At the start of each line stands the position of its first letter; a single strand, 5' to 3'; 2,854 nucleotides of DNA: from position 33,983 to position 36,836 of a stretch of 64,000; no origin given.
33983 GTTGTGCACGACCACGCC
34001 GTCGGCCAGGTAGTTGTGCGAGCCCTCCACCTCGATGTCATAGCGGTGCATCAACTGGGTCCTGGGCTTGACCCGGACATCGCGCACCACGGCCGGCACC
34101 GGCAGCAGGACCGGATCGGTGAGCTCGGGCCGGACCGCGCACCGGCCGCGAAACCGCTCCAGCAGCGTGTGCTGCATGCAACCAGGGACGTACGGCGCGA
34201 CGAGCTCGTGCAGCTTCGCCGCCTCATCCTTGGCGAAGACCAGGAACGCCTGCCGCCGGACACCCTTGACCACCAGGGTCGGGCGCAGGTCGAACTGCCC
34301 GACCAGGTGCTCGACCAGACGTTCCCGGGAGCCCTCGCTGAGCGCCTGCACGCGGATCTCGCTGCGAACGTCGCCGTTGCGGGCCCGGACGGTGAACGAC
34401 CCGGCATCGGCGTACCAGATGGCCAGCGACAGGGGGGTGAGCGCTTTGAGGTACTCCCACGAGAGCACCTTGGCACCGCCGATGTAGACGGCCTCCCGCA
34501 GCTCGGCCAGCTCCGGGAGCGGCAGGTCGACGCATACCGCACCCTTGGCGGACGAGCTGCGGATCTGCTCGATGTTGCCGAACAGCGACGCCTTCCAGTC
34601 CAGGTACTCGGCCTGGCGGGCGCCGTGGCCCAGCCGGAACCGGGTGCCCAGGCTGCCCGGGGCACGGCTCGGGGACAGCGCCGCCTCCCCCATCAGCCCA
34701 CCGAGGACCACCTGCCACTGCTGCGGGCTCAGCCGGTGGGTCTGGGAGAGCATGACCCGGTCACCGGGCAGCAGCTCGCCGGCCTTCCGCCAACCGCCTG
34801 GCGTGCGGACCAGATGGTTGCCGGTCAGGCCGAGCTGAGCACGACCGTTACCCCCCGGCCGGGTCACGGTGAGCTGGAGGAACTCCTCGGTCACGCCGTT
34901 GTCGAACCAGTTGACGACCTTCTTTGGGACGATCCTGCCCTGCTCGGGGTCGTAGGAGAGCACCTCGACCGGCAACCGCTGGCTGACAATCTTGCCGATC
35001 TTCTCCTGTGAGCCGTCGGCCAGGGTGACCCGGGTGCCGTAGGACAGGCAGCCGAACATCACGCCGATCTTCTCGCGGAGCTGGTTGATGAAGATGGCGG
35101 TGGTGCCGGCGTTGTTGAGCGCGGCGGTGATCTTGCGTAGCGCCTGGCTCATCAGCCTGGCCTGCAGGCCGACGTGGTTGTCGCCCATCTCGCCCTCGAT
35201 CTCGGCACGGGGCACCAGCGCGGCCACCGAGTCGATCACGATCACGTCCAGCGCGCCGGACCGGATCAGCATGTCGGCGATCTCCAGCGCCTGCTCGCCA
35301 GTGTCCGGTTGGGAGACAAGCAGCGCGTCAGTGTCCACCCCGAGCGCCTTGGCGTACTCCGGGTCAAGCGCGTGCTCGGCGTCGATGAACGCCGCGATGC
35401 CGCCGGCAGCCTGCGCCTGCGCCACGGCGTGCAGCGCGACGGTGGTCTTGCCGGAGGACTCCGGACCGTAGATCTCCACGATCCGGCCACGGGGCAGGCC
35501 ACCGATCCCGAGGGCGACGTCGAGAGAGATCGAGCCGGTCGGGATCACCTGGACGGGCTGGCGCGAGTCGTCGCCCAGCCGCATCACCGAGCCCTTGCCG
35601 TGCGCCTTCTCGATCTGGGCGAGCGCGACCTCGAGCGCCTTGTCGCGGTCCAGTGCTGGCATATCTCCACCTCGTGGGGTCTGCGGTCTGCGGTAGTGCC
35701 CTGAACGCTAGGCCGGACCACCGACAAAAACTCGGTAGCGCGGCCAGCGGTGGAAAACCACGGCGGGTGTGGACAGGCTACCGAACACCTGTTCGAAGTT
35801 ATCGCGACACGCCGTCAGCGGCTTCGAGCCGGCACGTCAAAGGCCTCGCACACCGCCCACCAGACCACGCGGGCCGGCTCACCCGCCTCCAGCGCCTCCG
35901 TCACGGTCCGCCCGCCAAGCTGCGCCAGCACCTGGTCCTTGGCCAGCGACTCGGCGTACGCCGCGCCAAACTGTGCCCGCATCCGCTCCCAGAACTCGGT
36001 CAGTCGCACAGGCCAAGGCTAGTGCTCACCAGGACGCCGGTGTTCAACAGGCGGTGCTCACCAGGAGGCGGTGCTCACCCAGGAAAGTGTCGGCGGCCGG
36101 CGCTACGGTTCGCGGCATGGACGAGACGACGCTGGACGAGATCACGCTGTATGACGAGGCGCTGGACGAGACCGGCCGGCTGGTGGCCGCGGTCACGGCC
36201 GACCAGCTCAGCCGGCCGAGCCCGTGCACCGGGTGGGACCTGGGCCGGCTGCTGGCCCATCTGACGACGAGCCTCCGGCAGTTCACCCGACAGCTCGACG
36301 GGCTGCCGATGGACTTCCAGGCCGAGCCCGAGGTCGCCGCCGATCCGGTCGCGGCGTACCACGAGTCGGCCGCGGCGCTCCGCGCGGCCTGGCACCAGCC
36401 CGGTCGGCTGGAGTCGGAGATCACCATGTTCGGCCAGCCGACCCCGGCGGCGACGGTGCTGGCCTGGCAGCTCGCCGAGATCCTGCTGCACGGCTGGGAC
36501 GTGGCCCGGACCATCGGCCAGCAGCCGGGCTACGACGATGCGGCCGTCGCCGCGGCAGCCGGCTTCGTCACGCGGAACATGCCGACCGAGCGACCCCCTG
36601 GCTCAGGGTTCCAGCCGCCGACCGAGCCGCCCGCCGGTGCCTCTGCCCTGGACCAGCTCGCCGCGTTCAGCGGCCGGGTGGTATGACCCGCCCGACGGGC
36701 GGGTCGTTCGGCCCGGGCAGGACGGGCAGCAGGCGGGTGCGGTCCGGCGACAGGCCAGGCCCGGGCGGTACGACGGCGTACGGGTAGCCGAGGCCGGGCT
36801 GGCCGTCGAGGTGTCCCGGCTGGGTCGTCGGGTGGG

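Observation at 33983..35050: recA is split by a 356-aa intein at the M. leprae-type (RecA-b) site, with a possibly crippled homing endonuclease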

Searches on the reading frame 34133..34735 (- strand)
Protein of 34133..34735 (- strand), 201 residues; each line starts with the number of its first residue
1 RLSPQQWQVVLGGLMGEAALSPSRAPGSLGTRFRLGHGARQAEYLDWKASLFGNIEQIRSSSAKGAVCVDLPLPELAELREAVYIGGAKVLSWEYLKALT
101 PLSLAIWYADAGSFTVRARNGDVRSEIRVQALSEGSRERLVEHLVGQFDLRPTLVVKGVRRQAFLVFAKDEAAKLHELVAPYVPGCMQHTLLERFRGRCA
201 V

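Call 41: search_solved_structures(query=window:34133-34735:-, max_evalue=10, show_alignments=3)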
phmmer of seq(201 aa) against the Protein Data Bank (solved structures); distinct sequences matched with E-value up to 10: 6.
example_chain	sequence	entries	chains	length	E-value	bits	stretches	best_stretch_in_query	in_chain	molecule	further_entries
6n4v_Af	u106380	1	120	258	0.25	14.1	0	7-62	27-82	Coat protein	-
1r7m_A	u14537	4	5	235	0.61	12.9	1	98-188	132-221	Intron-encoded endonuclease I-SceI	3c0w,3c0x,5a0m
3oor_A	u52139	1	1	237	0.61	12.9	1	98-188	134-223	Intron encoded endonuclease I-SceI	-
3ool_A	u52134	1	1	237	0.62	12.8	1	98-188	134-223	Intron encoded endonuclease I-SceI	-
5a0m_B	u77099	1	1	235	0.66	12.7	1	98-188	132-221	INTRON-ENCODED ENDONUCLEASE I-SCEI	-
4wpx_C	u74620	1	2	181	1.2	11.9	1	109-192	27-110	Putative uncharacterized protein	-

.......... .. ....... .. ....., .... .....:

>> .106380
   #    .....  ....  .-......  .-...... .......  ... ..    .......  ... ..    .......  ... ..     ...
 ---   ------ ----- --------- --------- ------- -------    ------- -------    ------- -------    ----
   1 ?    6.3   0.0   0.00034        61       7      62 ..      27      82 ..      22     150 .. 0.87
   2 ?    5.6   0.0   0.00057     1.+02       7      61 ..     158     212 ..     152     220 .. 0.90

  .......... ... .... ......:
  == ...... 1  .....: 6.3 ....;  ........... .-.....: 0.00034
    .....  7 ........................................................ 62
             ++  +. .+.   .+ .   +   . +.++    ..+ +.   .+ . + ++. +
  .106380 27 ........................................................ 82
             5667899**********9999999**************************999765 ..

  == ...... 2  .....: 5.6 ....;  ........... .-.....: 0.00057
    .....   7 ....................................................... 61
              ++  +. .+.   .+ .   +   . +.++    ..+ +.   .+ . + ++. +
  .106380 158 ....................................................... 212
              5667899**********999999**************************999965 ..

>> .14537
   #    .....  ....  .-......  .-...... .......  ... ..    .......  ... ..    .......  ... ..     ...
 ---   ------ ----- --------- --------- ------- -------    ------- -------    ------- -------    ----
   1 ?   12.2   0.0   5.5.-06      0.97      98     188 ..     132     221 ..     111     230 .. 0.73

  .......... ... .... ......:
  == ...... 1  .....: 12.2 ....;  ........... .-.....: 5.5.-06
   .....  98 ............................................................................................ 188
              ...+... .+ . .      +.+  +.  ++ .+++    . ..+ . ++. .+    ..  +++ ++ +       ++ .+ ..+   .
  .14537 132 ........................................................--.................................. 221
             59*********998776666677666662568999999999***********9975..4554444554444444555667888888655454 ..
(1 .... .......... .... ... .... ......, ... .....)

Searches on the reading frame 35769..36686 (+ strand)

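Call 55: search_protein_families(library=pfam, proteins=[window:35769-36686:+], max_evalue=0.00001)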
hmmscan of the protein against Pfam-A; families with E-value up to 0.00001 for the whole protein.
window:35769-36686:+ (305 aa): 1 family
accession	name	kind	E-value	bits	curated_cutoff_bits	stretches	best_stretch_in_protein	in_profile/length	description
PF11716.13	MDMPI_N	-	4.6e-14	53.7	24.2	1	130-246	3-140/140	Mycothiol maleylpyruvate isomerase N-terminal domain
